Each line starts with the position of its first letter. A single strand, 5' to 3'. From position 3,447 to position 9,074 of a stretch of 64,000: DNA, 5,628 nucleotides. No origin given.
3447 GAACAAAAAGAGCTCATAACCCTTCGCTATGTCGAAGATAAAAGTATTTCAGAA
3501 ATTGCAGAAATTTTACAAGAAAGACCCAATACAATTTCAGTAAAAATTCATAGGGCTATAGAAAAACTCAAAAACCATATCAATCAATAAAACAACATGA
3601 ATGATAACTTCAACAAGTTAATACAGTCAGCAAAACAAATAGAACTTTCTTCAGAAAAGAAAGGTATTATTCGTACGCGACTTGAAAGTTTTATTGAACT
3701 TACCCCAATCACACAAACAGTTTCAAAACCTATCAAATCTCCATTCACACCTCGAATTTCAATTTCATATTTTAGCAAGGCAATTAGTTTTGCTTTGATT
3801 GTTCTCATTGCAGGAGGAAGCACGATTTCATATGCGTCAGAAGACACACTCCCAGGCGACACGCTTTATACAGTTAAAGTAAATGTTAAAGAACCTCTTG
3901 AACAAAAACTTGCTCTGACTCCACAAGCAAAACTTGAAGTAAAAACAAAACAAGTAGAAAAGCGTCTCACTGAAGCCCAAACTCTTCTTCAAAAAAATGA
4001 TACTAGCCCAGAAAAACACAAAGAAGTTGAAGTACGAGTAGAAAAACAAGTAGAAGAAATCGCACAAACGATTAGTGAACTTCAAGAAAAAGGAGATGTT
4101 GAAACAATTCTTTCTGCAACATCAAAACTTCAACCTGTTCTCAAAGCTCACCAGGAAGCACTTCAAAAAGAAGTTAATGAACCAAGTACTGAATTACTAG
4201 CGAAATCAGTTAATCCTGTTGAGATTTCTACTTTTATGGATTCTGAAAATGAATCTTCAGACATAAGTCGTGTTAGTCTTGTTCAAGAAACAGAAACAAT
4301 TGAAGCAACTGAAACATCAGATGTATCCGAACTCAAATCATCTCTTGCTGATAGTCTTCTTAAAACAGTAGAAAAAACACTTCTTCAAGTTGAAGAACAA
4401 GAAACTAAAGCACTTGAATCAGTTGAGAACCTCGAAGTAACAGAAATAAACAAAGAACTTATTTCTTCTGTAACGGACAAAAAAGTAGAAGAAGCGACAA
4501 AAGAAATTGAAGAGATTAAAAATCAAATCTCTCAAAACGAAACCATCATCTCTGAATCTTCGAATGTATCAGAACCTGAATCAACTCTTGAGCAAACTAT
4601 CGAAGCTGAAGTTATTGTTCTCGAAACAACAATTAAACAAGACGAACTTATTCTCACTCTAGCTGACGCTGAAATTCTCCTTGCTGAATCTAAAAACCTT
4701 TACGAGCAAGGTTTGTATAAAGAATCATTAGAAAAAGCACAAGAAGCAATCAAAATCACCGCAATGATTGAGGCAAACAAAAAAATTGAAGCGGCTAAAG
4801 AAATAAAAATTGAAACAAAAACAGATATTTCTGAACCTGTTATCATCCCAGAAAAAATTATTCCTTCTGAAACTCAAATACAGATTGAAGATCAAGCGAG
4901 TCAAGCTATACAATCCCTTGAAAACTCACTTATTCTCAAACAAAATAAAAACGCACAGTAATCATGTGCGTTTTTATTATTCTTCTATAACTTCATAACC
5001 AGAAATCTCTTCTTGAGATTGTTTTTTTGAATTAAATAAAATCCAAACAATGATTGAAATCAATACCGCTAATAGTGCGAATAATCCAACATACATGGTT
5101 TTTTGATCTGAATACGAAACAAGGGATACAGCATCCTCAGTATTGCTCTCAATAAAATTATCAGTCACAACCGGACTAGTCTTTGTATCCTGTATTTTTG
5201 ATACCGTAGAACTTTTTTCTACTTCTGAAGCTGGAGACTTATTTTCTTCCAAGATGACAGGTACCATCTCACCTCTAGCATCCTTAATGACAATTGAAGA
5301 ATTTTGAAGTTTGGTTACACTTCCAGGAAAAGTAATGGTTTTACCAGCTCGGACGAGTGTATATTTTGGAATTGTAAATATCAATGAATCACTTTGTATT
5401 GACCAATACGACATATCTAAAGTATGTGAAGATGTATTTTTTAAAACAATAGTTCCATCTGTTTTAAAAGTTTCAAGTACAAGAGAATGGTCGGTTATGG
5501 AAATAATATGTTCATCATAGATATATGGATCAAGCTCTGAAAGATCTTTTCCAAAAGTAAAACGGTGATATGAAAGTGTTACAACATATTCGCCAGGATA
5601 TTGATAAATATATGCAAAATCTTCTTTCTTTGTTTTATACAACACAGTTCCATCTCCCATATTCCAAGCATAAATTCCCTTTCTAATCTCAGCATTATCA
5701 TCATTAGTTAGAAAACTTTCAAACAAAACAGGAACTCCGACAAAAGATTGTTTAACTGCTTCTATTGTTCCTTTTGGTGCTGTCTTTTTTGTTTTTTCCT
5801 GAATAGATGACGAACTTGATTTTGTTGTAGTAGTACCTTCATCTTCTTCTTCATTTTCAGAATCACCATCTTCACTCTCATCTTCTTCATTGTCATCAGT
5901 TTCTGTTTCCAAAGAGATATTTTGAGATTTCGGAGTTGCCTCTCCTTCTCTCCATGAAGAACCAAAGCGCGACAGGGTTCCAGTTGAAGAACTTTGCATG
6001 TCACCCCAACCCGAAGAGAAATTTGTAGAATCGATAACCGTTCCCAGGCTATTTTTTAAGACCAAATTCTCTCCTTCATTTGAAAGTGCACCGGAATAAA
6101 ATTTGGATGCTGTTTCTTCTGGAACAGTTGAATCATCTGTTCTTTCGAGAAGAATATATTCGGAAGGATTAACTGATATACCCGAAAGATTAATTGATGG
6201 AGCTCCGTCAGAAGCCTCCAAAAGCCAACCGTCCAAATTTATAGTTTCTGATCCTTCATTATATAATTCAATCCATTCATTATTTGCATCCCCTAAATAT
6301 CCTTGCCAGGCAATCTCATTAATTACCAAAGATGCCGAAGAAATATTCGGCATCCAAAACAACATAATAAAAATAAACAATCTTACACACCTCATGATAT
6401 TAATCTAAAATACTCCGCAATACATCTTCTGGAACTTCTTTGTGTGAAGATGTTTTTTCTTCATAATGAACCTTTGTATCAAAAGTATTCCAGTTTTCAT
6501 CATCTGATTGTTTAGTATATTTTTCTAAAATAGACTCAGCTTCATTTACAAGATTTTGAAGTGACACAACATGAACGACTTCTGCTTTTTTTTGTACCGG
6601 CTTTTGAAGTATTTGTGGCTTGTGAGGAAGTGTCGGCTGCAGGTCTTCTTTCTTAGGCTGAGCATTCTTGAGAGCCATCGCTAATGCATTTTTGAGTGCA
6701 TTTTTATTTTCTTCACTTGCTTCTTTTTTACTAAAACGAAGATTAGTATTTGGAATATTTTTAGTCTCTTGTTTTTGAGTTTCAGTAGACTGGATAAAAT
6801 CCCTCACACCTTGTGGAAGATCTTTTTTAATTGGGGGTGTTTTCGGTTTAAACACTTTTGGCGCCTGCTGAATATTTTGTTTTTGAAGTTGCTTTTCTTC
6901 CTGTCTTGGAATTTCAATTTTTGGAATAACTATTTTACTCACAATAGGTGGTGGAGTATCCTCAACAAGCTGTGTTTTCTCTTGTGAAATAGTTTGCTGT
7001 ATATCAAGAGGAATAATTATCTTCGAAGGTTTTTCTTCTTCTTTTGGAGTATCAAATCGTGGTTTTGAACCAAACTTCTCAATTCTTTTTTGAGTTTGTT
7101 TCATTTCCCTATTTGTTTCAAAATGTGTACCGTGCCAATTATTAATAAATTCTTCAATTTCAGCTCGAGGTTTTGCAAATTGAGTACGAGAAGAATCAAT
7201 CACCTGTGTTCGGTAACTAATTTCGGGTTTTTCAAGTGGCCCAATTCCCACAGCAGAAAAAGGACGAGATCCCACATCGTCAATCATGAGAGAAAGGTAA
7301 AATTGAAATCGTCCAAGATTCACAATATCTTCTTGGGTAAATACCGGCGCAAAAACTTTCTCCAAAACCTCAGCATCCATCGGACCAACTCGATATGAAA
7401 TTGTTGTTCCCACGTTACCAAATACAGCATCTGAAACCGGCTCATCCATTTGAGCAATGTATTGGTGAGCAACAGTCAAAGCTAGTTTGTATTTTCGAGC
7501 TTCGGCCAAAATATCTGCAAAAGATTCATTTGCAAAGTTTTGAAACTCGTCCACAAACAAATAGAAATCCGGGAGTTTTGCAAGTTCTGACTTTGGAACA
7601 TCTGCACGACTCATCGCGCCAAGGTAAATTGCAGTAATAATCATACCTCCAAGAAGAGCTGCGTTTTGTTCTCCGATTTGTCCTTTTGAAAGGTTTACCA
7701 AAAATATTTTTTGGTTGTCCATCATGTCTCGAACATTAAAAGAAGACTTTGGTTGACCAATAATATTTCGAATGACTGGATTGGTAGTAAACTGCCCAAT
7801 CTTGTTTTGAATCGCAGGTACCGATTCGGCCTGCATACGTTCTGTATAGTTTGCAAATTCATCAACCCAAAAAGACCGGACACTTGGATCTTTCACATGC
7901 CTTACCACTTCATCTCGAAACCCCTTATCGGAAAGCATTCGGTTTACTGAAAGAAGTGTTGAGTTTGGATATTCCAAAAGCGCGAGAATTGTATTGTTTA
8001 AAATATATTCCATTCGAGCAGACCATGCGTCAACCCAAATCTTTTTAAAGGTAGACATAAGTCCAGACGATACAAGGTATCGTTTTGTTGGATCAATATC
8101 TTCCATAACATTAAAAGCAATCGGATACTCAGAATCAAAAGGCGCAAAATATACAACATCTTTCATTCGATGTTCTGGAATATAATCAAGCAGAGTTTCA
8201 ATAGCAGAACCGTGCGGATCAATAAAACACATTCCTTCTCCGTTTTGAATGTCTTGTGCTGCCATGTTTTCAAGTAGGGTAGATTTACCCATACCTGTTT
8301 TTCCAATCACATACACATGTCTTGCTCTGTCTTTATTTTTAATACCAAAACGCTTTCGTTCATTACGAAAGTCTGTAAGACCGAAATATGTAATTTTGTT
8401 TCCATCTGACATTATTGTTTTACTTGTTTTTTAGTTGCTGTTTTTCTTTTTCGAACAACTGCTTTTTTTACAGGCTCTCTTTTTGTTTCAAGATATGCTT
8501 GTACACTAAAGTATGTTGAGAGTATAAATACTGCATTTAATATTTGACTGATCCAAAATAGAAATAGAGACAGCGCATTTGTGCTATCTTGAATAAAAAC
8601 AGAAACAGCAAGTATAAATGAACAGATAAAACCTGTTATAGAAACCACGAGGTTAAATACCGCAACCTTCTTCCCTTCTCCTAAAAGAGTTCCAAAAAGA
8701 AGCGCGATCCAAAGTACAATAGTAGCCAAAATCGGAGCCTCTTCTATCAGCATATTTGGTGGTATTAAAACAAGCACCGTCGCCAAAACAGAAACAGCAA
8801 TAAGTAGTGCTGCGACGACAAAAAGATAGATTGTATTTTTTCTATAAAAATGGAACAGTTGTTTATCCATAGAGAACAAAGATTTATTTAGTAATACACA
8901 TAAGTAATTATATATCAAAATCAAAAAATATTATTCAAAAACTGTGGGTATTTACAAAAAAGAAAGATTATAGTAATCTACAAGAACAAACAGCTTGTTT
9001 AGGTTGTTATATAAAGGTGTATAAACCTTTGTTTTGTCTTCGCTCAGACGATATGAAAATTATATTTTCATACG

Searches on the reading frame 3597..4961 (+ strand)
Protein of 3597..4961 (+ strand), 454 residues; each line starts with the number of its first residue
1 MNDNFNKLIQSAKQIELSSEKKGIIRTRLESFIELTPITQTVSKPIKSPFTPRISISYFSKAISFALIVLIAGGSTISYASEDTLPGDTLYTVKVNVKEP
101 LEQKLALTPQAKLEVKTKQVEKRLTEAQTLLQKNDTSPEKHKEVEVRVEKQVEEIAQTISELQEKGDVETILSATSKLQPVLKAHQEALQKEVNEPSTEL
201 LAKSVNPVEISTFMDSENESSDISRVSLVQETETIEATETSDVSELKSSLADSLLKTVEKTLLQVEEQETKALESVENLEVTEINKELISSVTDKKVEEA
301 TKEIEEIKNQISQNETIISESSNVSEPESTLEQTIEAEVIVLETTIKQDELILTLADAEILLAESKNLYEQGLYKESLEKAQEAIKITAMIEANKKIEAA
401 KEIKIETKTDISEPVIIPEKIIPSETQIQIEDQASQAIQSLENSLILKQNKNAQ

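Call 73: search_protein_families(library=pfam, proteins=[window:3597-4961:+], max_evalue=0.00001)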
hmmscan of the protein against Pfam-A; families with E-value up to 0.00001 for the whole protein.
window:3597-4961:+ (454 aa): 1 family
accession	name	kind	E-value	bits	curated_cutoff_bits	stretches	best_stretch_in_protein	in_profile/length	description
PF18915.5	DUF5667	-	4.3e-07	30.7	27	1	84-189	2-89/99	Domain of unknown function (DUF5667)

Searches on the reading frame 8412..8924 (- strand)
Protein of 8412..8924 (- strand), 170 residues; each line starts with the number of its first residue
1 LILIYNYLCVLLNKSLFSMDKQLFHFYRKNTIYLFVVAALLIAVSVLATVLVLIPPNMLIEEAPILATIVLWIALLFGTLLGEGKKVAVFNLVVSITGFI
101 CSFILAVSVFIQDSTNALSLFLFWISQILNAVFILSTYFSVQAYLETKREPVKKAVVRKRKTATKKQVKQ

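Call 3: search_protein_families(library=pfam, proteins=[window:8412-8924:-], max_evalue=0.1)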
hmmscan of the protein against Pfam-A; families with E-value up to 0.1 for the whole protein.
window:8412-8924:- (170 aa): 1 family
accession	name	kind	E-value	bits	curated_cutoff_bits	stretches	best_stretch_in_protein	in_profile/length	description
PF12679.13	ABC2_membrane_2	-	0.016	14.9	27.2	1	35-130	117-199/283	ABC-2 family transporter protein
